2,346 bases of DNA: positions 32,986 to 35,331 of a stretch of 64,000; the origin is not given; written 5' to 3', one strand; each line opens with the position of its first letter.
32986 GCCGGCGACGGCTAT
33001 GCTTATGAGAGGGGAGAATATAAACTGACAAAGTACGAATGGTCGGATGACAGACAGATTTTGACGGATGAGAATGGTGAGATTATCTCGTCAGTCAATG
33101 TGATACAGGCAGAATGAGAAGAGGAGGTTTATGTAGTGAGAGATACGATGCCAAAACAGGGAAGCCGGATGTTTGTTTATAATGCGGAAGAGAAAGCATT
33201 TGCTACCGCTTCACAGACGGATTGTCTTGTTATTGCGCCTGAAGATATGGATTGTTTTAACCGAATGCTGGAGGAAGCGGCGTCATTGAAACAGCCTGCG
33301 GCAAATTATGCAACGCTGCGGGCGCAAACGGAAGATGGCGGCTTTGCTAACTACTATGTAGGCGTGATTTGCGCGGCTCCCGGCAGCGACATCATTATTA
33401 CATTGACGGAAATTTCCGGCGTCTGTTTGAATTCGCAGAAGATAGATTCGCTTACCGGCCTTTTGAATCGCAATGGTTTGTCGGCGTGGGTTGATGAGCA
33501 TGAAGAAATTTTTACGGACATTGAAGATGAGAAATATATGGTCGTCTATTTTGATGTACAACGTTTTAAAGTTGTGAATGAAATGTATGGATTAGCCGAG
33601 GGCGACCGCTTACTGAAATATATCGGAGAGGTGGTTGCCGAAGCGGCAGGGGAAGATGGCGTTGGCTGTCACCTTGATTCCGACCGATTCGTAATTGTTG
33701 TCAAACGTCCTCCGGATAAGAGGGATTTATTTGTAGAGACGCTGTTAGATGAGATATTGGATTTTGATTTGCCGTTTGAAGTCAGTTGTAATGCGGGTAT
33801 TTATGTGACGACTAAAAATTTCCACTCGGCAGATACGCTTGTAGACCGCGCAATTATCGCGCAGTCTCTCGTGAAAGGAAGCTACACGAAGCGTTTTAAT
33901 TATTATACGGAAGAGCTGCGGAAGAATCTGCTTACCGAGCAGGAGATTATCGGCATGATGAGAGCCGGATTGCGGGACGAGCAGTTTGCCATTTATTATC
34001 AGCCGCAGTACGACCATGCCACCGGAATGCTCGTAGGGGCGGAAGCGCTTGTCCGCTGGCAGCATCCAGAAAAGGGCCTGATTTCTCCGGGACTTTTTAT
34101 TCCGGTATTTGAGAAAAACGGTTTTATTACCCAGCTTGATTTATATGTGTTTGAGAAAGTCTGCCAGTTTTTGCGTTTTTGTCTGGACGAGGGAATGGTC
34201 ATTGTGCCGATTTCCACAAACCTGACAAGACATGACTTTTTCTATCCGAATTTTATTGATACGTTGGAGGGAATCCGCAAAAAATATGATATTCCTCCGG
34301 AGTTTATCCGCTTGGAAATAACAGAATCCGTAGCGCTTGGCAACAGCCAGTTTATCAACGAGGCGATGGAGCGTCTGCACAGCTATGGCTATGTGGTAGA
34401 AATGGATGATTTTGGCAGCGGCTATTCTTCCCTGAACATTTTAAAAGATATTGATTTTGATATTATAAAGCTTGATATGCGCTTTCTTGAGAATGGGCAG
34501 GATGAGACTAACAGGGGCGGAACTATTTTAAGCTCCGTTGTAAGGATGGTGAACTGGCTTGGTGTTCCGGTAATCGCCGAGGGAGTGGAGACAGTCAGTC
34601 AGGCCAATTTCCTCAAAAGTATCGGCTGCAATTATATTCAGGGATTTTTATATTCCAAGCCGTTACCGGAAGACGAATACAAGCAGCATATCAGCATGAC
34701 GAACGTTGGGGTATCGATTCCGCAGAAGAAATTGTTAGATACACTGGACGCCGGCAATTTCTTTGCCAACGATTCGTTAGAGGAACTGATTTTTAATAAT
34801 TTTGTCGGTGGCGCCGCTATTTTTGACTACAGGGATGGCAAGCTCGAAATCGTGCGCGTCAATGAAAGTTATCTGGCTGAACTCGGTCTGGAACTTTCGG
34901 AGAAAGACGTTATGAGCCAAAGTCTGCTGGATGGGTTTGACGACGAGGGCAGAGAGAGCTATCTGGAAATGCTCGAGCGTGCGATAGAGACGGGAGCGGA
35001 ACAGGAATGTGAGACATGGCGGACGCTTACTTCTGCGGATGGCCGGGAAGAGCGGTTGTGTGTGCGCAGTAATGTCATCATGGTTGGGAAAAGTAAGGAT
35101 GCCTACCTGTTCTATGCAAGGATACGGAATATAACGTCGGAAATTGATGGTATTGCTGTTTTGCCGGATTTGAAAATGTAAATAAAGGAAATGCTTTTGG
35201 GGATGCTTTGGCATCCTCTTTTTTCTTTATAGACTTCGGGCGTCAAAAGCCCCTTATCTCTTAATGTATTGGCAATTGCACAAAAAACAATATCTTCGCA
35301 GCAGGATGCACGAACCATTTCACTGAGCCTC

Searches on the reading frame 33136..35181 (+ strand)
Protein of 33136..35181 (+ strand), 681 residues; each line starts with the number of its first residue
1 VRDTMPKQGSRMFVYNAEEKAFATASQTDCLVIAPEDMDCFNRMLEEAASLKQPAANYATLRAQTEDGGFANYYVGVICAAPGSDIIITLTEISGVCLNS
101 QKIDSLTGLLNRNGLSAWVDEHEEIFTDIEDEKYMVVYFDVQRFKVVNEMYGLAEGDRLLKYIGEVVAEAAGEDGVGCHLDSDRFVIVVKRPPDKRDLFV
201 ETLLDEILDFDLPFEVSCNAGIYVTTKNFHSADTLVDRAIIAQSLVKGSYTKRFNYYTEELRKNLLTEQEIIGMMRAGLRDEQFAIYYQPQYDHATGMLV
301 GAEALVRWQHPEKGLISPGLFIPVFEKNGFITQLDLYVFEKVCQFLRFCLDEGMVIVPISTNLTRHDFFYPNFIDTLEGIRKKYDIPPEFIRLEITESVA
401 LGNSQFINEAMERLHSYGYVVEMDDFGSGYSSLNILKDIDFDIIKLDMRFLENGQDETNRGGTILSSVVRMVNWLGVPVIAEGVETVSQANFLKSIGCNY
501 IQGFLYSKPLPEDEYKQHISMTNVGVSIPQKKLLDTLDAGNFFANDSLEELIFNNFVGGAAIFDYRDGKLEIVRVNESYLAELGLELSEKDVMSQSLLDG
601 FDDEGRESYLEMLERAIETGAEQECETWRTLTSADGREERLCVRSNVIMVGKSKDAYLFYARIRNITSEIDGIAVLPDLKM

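Call 9: search_protein_families(library=pfam, proteins=[window:33136-35181:+])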
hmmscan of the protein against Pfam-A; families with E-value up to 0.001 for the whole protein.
window:33136-35181:+ (681 aa): 2 families
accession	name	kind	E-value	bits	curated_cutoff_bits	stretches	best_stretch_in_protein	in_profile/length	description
PF00563.25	EAL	-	8.8e-64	215.5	31.3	1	276-509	5-236/236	EAL domain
PF00990.26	GGDEF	-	3.6e-17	63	23.8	1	102-240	2-148/161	Diguanylate cyclase, GGDEF domain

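Call 11: find_encoding_contigs(protein=window:33136-35181:+, flank=6000, max_places=10)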
Protein window:33136-35181:+ (681 aa): 2 contigs read that carry it; 1 place shown.
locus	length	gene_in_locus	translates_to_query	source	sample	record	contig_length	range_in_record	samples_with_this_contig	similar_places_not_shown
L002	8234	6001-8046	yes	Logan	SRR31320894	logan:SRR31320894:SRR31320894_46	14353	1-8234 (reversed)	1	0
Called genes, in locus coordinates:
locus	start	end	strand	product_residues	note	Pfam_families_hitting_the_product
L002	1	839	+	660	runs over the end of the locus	PF07859:Abhydrolase_3 (faint), PF00135:COesterase, PF20434:BD-FAE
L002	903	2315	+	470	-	PF03062:MBOAT, PF13813:MBOAT_2 (weak)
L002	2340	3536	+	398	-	-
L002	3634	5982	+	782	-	PF13802:Gal_mutarotas_2, PF01055:Glyco_hydro_31_2nd, PF21365:Glyco_hydro_31_3rd, PF17137:DUF5110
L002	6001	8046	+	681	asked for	PF00990:GGDEF, PF00563:EAL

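Call 19: find_homologous_proteins(query=window:33136-35181:+, max_evalue=1e-100)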
Query window:33136-35181:+ (681 aa): 2208 proteins with E <= 1e-100 among 8000 candidates; the best 120 are listed.
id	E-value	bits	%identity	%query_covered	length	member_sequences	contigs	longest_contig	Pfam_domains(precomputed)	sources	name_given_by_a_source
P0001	0.0e+0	1508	98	100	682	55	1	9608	PF00563.26,PF00990.27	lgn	-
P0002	0.0e+0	1251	80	100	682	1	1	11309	PF00563.26,PF00990.27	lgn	-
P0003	0.0e+0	1061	100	69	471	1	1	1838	PF00563.26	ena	-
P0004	2.7e-291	986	63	98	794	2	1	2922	PF00563.26,PF00990.27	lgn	-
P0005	4.1e-287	972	63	98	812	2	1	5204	PF00563.26,PF00990.27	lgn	-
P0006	8.5e-283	958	63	97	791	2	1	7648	PF00563.26,PF00990.27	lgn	-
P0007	5.5e-272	922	61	99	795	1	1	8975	PF00563.26,PF00990.27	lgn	-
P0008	7.1e-272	922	61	98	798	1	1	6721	PF00563.26,PF00990.27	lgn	-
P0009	7.0e-269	912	62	97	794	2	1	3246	PF00563.26,PF00990.27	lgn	-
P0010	4.9e-268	909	61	97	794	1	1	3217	PF00563.26,PF00990.27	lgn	-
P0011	2.4e-267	907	61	97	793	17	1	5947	PF00563.26,PF00990.27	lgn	-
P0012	5.4e-266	902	61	98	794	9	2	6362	PF00563.26,PF00990.27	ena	-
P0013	5.7e-266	902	61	97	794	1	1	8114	PF00563.26,PF00990.27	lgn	-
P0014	8.6e-266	902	61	98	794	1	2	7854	PF00563.26,PF00990.27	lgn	-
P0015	4.5e-265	899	61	97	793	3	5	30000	PF00563.26,PF00990.27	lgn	-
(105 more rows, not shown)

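Call 20: find_encoding_contigs(protein=P0001, flank=6000, max_places=10)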
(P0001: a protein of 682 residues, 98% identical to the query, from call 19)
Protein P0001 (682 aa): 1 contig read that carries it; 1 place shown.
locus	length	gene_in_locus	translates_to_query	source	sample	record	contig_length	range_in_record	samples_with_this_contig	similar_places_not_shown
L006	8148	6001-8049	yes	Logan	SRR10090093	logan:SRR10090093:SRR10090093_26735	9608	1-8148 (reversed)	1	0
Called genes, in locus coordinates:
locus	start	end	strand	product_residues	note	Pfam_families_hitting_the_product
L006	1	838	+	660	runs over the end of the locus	PF07859:Abhydrolase_3 (faint), PF00135:COesterase, PF20434:BD-FAE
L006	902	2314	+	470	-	PF03062:MBOAT, PF13813:MBOAT_2 (weak)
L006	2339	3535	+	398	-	-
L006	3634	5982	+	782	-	PF13802:Gal_mutarotas_2, PF01055:Glyco_hydro_31_2nd, PF21365:Glyco_hydro_31_3rd, PF17137:DUF5110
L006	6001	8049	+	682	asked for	PF00990:GGDEF, PF00563:EAL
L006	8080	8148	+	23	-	?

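Call 21: find_encoding_contigs(protein=P0002, flank=6000, max_places=10)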
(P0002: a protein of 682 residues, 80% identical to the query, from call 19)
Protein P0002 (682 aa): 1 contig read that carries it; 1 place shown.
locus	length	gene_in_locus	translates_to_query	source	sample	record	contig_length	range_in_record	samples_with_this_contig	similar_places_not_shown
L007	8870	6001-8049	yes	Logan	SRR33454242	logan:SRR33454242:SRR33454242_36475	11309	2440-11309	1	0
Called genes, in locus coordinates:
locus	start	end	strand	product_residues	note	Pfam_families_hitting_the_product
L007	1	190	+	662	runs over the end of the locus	PF00135:COesterase, PF20434:BD-FAE, PF07859:Abhydrolase_3 (faint)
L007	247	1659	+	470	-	PF03062:MBOAT, PF13813:MBOAT_2 (weak)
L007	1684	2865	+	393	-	-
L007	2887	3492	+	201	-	PF00697:PRAI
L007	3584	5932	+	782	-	PF13802:Gal_mutarotas_2, PF01055:Glyco_hydro_31_2nd, PF21365:Glyco_hydro_31_3rd, PF17137:DUF5110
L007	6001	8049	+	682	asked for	PF00990:GGDEF, PF00563:EAL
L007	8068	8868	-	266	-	?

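Call 22: list_cluster_members(proteins=[P0001])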
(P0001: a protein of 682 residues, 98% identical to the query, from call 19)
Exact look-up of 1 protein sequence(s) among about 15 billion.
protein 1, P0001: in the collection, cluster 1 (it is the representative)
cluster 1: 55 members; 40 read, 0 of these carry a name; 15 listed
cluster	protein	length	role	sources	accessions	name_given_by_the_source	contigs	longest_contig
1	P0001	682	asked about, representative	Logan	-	-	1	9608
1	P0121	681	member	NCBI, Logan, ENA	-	-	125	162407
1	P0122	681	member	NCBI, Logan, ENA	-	-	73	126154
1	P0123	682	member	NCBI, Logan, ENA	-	-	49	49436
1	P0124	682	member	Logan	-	-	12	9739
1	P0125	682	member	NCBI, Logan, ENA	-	-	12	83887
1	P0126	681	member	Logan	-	-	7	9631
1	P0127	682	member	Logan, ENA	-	-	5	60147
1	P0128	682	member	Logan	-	-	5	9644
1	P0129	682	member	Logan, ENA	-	-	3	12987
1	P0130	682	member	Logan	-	-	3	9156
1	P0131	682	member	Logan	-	-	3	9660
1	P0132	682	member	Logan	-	-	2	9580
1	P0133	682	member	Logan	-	-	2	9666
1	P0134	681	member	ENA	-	-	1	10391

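Call 23: find_encoding_contigs(protein=P0121, flank=3000, max_places=10)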
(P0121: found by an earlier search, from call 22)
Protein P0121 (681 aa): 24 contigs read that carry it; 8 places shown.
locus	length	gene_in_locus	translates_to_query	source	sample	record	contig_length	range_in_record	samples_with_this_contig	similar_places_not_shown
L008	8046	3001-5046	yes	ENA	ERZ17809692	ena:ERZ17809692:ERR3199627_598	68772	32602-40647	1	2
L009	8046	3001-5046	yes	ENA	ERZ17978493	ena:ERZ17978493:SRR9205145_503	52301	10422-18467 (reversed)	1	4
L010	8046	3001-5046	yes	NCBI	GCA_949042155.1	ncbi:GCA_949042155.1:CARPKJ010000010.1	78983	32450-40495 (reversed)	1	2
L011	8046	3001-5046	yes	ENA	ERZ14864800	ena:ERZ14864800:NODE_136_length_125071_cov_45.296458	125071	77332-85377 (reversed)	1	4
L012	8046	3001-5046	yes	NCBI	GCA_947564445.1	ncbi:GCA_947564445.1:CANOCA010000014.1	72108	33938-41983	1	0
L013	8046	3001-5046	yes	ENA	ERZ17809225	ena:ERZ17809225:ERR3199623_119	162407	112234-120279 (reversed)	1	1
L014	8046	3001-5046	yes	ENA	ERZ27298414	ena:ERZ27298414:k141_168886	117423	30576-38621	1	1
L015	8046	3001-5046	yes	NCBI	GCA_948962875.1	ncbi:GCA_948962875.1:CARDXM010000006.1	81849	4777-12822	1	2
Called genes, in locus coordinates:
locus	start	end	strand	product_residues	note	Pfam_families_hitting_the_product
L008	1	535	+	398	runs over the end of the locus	-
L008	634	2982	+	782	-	PF13802:Gal_mutarotas_2, PF01055:Glyco_hydro_31_2nd, PF21365:Glyco_hydro_31_3rd, PF17137:DUF5110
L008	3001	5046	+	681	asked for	PF00990:GGDEF, PF00563:EAL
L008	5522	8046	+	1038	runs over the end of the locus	PF24517:CBM96, PF01344:Kelch_1, PF13415:Beta-prop_FBX42, PF24681:Kelch_KLHDC2_KLHL20_DRC7, PF24981:Beta-prop_ATRN-LZTR1, PF13964:Beta-prop_Calicin, PF24996:NANM, PF01344:Kelch_1, +2 more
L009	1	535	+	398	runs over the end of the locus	-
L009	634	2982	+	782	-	PF13802:Gal_mutarotas_2, PF01055:Glyco_hydro_31_2nd, PF21365:Glyco_hydro_31_3rd, PF17137:DUF5110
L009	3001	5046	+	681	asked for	PF00990:GGDEF, PF00563:EAL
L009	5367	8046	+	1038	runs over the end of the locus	PF24517:CBM96, PF01344:Kelch_1, PF13415:Beta-prop_FBX42, PF24681:Kelch_KLHDC2_KLHL20_DRC7, PF24981:Beta-prop_ATRN-LZTR1, PF13964:Beta-prop_Calicin, PF24996:NANM, PF01344:Kelch_1, +2 more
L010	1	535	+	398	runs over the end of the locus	-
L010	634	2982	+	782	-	PF13802:Gal_mutarotas_2, PF01055:Glyco_hydro_31_2nd, PF21365:Glyco_hydro_31_3rd, PF17137:DUF5110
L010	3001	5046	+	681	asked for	PF00990:GGDEF, PF00563:EAL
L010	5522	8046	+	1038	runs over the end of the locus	PF24517:CBM96, PF01344:Kelch_1, PF13415:Beta-prop_FBX42, PF24681:Kelch_KLHDC2_KLHL20_DRC7, PF24981:Beta-prop_ATRN-LZTR1, PF13964:Beta-prop_Calicin, PF24996:NANM, PF01344:Kelch_1, +2 more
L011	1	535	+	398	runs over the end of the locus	-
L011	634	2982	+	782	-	PF13802:Gal_mutarotas_2, PF01055:Glyco_hydro_31_2nd, PF21365:Glyco_hydro_31_3rd, PF17137:DUF5110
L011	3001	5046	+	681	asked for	PF00990:GGDEF, PF00563:EAL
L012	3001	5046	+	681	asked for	PF00990:GGDEF, PF00563:EAL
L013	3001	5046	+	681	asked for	PF00990:GGDEF, PF00563:EAL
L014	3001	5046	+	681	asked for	PF00990:GGDEF, PF00563:EAL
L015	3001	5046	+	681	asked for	PF00990:GGDEF, PF00563:EAL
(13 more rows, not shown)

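Call 24: find_encoding_contigs(protein=P0122, flank=3000, max_places=10)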
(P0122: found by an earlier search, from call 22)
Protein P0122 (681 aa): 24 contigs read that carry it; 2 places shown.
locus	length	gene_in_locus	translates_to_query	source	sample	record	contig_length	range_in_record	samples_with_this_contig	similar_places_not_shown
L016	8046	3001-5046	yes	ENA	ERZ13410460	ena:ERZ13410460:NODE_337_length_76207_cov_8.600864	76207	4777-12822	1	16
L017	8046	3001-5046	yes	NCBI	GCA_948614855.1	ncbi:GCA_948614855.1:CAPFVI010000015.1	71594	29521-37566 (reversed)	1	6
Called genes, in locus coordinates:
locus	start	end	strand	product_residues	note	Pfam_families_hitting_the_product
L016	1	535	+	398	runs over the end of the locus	-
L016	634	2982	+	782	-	PF13802:Gal_mutarotas_2, PF01055:Glyco_hydro_31_2nd, PF21365:Glyco_hydro_31_3rd, PF17137:DUF5110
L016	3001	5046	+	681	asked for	PF00990:GGDEF, PF00563:EAL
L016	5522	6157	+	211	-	-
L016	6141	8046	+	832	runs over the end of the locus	PF24517:CBM96, PF01344:Kelch_1, PF13415:Beta-prop_FBX42, PF24981:Beta-prop_ATRN-LZTR1, PF13964:Beta-prop_Calicin, PF24681:Kelch_KLHDC2_KLHL20_DRC7, PF01344:Kelch_1, PF24996:NANM, +3 more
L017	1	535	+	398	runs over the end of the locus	-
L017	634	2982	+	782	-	PF13802:Gal_mutarotas_2, PF01055:Glyco_hydro_31_2nd, PF21365:Glyco_hydro_31_3rd, PF17137:DUF5110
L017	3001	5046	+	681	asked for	PF00990:GGDEF, PF00563:EAL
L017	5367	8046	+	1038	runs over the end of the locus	PF24517:CBM96, PF01344:Kelch_1, PF13415:Beta-prop_FBX42, PF24681:Kelch_KLHDC2_KLHL20_DRC7, PF24981:Beta-prop_ATRN-LZTR1, PF13964:Beta-prop_Calicin, PF24996:NANM, PF01344:Kelch_1, +2 more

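Call 29: find_encoding_contigs(protein=P0123, flank=3000, max_places=10)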
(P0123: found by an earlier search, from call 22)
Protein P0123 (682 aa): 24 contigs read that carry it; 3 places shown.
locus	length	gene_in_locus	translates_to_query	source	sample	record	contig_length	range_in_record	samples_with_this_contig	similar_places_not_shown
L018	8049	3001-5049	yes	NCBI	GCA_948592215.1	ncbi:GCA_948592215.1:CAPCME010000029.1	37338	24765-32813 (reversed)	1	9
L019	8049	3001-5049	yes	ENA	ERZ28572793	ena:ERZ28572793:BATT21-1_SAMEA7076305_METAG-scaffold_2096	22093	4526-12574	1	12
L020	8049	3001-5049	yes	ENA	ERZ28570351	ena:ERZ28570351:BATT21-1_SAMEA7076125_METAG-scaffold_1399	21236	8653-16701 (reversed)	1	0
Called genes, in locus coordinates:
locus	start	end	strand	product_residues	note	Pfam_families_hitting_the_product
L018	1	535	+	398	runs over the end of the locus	-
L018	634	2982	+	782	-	PF13802:Gal_mutarotas_2, PF01055:Glyco_hydro_31_2nd, PF21365:Glyco_hydro_31_3rd, PF17137:DUF5110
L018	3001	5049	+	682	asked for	PF00990:GGDEF, PF00563:EAL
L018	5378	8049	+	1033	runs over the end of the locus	PF24517:CBM96, PF24981:Beta-prop_ATRN-LZTR1, PF01344:Kelch_1, PF13415:Beta-prop_FBX42, PF13964:Beta-prop_Calicin, PF24681:Kelch_KLHDC2_KLHL20_DRC7, PF24996:NANM, PF01344:Kelch_1, +2 more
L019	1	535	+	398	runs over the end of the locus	-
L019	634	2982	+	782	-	PF13802:Gal_mutarotas_2, PF01055:Glyco_hydro_31_2nd, PF21365:Glyco_hydro_31_3rd, PF17137:DUF5110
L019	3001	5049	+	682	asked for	PF00990:GGDEF, PF00563:EAL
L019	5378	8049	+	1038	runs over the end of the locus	PF24517:CBM96, PF01344:Kelch_1, PF13415:Beta-prop_FBX42, PF24681:Kelch_KLHDC2_KLHL20_DRC7, PF24981:Beta-prop_ATRN-LZTR1, PF13964:Beta-prop_Calicin, PF24996:NANM, PF01344:Kelch_1, +2 more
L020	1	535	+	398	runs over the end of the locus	-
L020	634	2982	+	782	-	PF13802:Gal_mutarotas_2, PF01055:Glyco_hydro_31_2nd, PF21365:Glyco_hydro_31_3rd, PF17137:DUF5110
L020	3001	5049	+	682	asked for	PF00990:GGDEF, PF00563:EAL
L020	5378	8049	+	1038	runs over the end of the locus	PF24517:CBM96, PF24981:Beta-prop_ATRN-LZTR1, PF01344:Kelch_1, PF13415:Beta-prop_FBX42, PF24681:Kelch_KLHDC2_KLHL20_DRC7, PF13964:Beta-prop_Calicin, PF24996:NANM, PF01344:Kelch_1, +2 more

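Call 30: find_encoding_contigs(protein=P0125, flank=3000, max_places=10)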
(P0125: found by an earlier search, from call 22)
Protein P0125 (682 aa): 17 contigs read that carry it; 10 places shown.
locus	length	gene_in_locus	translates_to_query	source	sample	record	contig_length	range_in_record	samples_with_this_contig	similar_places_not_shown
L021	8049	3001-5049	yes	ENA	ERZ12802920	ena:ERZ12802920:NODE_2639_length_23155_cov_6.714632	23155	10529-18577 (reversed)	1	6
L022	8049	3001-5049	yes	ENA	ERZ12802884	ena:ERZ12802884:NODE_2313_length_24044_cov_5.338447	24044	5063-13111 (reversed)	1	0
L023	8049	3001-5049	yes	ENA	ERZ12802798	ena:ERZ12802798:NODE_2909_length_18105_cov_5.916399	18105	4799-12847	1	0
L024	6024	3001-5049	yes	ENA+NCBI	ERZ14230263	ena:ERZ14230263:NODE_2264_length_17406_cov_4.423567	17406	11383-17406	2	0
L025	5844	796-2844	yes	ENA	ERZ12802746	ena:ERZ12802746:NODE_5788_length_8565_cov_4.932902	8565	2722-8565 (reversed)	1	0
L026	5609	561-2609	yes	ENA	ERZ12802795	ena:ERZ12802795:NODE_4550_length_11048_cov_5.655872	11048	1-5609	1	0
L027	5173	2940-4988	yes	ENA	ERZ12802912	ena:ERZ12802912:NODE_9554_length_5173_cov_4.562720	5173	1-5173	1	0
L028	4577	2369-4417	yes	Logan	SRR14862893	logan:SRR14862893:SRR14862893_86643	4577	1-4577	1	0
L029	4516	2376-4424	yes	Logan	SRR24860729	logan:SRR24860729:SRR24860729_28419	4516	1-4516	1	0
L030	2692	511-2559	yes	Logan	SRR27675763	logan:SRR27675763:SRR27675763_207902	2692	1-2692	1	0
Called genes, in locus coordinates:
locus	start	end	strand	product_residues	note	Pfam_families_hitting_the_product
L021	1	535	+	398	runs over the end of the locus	-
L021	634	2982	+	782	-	PF13802:Gal_mutarotas_2, PF01055:Glyco_hydro_31_2nd, PF21365:Glyco_hydro_31_3rd, PF17137:DUF5110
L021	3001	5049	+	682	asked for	PF00990:GGDEF, PF00563:EAL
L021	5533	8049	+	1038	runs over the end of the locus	PF24517:CBM96, PF01344:Kelch_1, PF13415:Beta-prop_FBX42, PF24681:Kelch_KLHDC2_KLHL20_DRC7, PF24981:Beta-prop_ATRN-LZTR1, PF13964:Beta-prop_Calicin, PF24996:NANM, PF01344:Kelch_1, +2 more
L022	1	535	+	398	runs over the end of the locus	-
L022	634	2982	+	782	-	PF13802:Gal_mutarotas_2, PF01055:Glyco_hydro_31_2nd, PF21365:Glyco_hydro_31_3rd, PF17137:DUF5110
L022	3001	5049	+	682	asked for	PF00990:GGDEF, PF00563:EAL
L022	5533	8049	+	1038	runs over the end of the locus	PF24517:CBM96, PF01344:Kelch_1, PF13415:Beta-prop_FBX42, PF24681:Kelch_KLHDC2_KLHL20_DRC7, PF24981:Beta-prop_ATRN-LZTR1, PF13964:Beta-prop_Calicin, PF24996:NANM, PF01344:Kelch_1, +2 more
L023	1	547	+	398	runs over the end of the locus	-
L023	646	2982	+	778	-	PF13802:Gal_mutarotas_2, PF01055:Glyco_hydro_31_2nd, PF21365:Glyco_hydro_31_3rd, PF17137:DUF5110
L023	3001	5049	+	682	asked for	PF00990:GGDEF, PF00563:EAL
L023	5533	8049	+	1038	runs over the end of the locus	PF24517:CBM96, PF01344:Kelch_1, PF13415:Beta-prop_FBX42, PF24681:Kelch_KLHDC2_KLHL20_DRC7, PF24981:Beta-prop_ATRN-LZTR1, PF13964:Beta-prop_Calicin, PF24996:NANM, PF01344:Kelch_1, +2 more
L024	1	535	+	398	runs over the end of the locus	-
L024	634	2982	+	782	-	PF13802:Gal_mutarotas_2, PF01055:Glyco_hydro_31_2nd, PF21365:Glyco_hydro_31_3rd, PF17137:DUF5110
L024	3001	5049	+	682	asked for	PF00990:GGDEF, PF00563:EAL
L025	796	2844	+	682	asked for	PF00990:GGDEF, PF00563:EAL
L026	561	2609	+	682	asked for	PF00990:GGDEF, PF00563:EAL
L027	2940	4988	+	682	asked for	PF00990:GGDEF, PF00563:EAL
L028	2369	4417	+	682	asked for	PF00990:GGDEF, PF00563:EAL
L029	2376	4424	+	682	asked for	PF00990:GGDEF, PF00563:EAL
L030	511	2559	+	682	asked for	PF00990:GGDEF, PF00563:EAL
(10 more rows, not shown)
